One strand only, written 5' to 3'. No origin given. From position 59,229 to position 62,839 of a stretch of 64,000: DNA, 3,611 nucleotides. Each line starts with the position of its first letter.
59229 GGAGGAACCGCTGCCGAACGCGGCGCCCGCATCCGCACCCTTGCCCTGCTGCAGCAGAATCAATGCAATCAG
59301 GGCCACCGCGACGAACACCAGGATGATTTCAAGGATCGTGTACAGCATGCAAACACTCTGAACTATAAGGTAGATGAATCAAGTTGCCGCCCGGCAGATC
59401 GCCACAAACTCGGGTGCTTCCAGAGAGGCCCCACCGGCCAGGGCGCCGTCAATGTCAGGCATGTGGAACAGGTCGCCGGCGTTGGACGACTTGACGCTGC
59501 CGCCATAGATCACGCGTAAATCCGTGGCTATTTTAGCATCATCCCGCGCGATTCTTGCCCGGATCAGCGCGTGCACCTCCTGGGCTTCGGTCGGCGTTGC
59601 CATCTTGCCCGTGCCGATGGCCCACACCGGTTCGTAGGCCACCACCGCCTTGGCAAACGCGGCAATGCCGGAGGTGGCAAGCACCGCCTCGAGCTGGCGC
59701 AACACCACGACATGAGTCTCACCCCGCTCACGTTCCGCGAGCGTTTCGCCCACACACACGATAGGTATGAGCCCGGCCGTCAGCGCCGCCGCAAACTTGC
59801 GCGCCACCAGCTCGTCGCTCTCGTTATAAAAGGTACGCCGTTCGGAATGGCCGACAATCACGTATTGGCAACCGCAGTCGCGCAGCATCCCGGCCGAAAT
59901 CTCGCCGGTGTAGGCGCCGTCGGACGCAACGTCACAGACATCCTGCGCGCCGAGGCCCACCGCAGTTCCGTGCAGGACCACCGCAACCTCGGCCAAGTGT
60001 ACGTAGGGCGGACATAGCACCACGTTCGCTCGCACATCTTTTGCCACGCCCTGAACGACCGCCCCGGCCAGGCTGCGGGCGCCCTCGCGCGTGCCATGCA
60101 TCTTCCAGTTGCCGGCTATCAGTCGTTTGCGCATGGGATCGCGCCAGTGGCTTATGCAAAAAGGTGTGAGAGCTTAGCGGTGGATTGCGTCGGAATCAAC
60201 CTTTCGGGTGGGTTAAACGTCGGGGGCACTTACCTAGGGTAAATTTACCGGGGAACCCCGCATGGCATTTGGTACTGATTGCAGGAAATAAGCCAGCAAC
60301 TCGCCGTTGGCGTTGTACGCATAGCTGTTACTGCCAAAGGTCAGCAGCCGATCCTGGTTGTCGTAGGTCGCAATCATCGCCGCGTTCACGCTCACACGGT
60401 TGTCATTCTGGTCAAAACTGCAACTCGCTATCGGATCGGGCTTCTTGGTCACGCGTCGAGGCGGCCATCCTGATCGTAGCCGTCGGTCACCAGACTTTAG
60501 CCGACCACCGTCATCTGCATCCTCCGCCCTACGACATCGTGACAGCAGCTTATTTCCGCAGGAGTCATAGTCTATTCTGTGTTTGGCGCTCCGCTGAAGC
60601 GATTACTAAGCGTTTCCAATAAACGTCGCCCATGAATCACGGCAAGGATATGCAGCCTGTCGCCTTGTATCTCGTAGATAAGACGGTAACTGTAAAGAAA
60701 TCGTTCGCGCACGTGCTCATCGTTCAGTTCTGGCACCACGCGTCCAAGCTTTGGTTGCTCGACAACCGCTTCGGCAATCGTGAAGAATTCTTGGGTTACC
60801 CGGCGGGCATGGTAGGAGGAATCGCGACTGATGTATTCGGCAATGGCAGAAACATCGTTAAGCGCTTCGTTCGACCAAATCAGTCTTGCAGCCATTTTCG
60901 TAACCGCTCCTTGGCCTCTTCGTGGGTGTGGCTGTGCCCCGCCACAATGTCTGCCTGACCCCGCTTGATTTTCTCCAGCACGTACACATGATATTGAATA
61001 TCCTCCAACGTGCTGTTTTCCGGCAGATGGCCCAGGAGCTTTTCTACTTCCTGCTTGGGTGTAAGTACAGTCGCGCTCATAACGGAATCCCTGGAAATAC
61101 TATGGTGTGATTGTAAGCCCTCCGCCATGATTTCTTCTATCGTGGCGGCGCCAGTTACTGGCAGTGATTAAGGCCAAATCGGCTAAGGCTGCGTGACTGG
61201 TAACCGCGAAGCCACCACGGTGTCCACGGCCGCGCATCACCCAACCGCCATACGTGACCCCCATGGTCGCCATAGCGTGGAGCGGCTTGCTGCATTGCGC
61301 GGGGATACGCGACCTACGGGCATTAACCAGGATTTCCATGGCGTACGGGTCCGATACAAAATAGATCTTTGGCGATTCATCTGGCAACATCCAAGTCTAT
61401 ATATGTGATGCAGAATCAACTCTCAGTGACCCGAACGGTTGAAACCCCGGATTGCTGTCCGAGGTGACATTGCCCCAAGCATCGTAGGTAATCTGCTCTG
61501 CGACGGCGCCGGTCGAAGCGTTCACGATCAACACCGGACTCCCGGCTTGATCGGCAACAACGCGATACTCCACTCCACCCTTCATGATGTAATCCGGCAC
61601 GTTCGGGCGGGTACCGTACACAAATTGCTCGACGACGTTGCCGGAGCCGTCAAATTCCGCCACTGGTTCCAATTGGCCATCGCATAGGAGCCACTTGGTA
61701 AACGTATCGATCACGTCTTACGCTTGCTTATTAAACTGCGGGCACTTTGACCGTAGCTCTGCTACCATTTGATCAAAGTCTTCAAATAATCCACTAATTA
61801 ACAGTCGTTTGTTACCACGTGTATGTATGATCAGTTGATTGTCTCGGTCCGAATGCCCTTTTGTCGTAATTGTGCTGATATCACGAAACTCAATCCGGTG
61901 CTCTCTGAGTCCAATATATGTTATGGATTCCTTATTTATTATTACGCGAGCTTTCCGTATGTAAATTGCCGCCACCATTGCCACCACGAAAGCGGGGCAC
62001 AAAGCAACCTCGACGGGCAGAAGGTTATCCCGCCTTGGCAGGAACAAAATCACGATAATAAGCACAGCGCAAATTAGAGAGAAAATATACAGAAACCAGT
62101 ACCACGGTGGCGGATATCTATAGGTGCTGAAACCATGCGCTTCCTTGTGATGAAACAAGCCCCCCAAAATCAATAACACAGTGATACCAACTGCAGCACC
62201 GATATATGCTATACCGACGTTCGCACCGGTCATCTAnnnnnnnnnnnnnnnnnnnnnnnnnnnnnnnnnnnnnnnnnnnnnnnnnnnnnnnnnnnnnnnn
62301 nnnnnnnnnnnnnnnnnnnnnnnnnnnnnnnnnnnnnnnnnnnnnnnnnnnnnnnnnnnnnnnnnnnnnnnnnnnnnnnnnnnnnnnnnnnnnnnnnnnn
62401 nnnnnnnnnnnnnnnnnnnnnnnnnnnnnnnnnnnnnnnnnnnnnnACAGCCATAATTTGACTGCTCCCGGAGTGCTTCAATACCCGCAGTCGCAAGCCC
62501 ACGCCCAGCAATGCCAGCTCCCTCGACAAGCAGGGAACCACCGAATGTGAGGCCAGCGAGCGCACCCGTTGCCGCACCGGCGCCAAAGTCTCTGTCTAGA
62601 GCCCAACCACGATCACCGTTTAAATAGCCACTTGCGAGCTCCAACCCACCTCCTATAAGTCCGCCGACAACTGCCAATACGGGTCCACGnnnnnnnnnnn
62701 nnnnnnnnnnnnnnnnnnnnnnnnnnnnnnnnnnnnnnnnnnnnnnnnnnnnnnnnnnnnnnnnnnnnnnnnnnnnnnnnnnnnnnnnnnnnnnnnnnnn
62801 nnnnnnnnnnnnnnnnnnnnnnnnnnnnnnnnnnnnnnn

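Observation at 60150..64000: AT-rich polymorphic-toxin island: YD/RHS-type toxin end followed by an orphan toxin/immunity array, upstream of tpiA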

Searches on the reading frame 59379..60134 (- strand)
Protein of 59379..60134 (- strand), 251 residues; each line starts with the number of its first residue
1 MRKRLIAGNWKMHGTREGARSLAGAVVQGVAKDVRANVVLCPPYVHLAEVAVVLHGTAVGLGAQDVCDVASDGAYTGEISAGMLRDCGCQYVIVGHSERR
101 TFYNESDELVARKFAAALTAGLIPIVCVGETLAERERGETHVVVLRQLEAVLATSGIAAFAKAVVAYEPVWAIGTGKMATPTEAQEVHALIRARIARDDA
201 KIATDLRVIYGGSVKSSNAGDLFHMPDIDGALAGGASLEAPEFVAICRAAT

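Call 10: find_related_loci(query=window:59379-60134:-, collection=genome_contigs, flank=10000)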
Query window:59379-60134:- (251 aa) in genome_contigs; peptide patterns used: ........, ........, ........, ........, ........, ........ (x = any residue, [..] = any of these).
600 stretches matched a pattern (row limit reached: there are more); 575 encode a relative of the query (tblastn E <= 1e-3); the best 80 are kept; 80 distinct loci.
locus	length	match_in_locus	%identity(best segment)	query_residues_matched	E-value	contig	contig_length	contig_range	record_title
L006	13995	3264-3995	62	1-246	6e-96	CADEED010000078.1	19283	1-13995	MAG: uncultured proteobacterium isolate Proteobacteria sp. RBC052 genome assembly, contig: MAG052_78, whole genome shotg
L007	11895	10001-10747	59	1-250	2e-95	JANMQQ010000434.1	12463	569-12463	MAG: Gammaproteobacteria bacterium isolate OTE_51_metabat_186 OTE_51_k141_931533, whole genome shotgun sequence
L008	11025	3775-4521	60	1-250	3e-95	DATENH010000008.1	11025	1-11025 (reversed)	MAG TPA_asm: Steroidobacteraceae bacterium isolate SMAG_U8964 k141_161059, whole genome shotgun sequence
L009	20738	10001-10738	61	1-247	5e-95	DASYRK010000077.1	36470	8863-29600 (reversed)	MAG TPA_asm: Steroidobacteraceae bacterium isolate SMAG_U4509 k141_2196173, whole genome shotgun sequence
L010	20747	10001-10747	60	1-250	1e-89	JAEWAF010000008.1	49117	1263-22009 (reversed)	MAG: Proteobacteria bacterium isolate OH_PBB_2 k127_383226, whole genome shotgun sequence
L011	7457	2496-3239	58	1-249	9e-88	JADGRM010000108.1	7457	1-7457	MAG: Gallionella sp. isolate Chersky.3_41 contig-100_6817, whole genome shotgun sequence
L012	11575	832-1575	58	1-249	4e-87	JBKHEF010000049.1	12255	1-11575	MAG: Wenzhouxiangella sp. isolate D1M05_10 NODE_4349_length_12255_cov_17.367869, whole genome shotgun sequence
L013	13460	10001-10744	58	1-250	8e-85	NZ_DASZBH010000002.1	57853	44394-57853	MAG: Frateuria sp. isolate SMAG_U6410 k141_58334, whole genome shotgun sequence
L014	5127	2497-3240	58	2-250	2e-84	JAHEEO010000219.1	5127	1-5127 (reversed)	MAG: Rhodospirillales bacterium isolate Ww274 NODE_57296_length_5127_cov_2.538354, whole genome shotgun sequence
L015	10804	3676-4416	53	1-247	2e-83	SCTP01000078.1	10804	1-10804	MAG: Gammaproteobacteria bacterium isolate FW301-02_bin.23 FW301-02_bin.23-15628, whole genome shotgun sequence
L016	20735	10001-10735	55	1-246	5e-83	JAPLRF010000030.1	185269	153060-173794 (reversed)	MAG: Gammaproteobacteria bacterium isolate LacPavin_0419_WC53_MAG_39_9 LacPavin_0419_WC53_scaffold_98812, whole genome s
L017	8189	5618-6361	52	1-250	1e-82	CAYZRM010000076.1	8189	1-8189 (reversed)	MAG TPA_asm: uncultured Coxiellaceae bacterium isolate SRP199154_co2_133 genome assembly, contig: NODE_6512_length_8189_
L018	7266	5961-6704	60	1-250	8e-82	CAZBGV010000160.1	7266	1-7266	MAG TPA_asm: uncultured Woeseiaceae bacterium isolate SRP263527_co2_88 genome assembly, contig: NODE_9915_length_7266_co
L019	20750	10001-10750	51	1-251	3e-81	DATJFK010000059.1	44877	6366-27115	MAG TPA_asm: Gammaproteobacteria bacterium isolate SMAG_U15458 k141_10816773, whole genome shotgun sequence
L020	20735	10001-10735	54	1-246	4e-81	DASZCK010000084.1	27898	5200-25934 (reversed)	MAG TPA_asm: Steroidobacteraceae bacterium isolate SMAG_U6440 k141_158522, whole genome shotgun sequence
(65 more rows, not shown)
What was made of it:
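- Tried and rejected: GTDB species representatives, searched with tpiA (call 10).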

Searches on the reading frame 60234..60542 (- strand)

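Call 5: search_protein_families(library=pfam, max_evalue=1, proteins=[window:60234-60542:-])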
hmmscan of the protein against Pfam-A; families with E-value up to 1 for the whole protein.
window:60234-60542:- (102 aa): 1 family
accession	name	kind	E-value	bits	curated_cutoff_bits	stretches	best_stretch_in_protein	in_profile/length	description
PF19369.4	DUF5944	-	0.18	11.8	25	1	57-88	113-142/243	Family of unknown function (DUF5944)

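Call 6: search_protein_families(library=ncbifam, max_evalue=1, proteins=[window:60234-60542:-])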
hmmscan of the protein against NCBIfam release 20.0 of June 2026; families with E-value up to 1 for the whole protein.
window:60234-60542:- (102 aa): 0 families

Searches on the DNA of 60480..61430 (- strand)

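Call 53: search_dna_similar(query=window:60480-61430:-, collection=plasmids, mode=distant, max_rows=8)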
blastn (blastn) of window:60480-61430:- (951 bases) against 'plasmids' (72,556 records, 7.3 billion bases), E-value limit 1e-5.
No match.

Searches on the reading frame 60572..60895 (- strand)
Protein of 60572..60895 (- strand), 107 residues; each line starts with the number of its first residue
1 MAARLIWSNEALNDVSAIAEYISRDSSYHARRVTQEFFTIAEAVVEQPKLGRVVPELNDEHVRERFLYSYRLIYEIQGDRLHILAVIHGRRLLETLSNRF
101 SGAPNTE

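Call 5: search_protein_families(library=pfam, max_evalue=1, proteins=[window:60572-60895:-])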
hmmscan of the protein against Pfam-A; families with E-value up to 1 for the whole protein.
window:60572-60895:- (107 aa): 1 family
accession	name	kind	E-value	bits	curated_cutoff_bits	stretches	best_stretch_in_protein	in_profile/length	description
PF05016.21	ParE_toxin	-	5.1e-17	62.7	23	1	5-92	1-88/89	ParE toxin of type II toxin-antitoxin system, parDE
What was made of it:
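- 60572..60895 (-): ParE/RelE-family toxin, 107 aa. PF05016 scores 62.7 bits against a cut-off of 23 (call 5).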

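Call 6: search_protein_families(library=ncbifam, max_evalue=1, proteins=[window:60572-60895:-])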
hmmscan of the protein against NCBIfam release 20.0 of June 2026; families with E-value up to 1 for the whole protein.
window:60572-60895:- (107 aa): 1 family
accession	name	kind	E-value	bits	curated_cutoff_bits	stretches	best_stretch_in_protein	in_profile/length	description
TIGR02385.1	RelE_StbE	subfamily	0.00082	19.8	27.9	1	5-88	2-83/88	type II toxin-antitoxin system mRNA interferase toxin, RelE/StbE family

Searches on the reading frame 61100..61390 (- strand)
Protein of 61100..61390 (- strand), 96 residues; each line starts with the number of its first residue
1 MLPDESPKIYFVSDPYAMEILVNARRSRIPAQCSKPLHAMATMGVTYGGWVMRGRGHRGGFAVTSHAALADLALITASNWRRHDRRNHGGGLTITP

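Call 5: search_protein_families(library=pfam, max_evalue=1, proteins=[window:61100-61390:-])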
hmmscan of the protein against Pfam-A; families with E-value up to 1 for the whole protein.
window:61100-61390:- (96 aa): 0 families

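Call 6: search_protein_families(library=ncbifam, max_evalue=1, proteins=[window:61100-61390:-])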
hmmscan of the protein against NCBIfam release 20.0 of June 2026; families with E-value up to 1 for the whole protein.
window:61100-61390:- (96 aa): 0 families
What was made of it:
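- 61129..61428 (-): A 300-nt filler between the truncated module 3 and the TA pair, of unknown origin. Its 96-aa ORF has no family hit (calls 5, 6).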

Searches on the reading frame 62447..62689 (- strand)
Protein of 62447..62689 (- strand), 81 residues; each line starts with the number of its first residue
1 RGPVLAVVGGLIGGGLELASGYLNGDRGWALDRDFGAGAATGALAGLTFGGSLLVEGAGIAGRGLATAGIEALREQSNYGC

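Call 61: find_related_loci(query=A3, collection=metagenome_contigs, flank=4000)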
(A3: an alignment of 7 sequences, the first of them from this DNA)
Query A3 (81 aa) in metagenome_contigs; peptide patterns used: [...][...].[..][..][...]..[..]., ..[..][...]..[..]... (x = any residue, [..] = any of these).
600 stretches matched a pattern (row limit reached: there are more); 1 encode a relative of the query (tblastn E <= 1e-3); 1 distinct loci.
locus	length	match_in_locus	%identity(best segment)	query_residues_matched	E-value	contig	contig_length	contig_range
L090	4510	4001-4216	54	4-75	1e-6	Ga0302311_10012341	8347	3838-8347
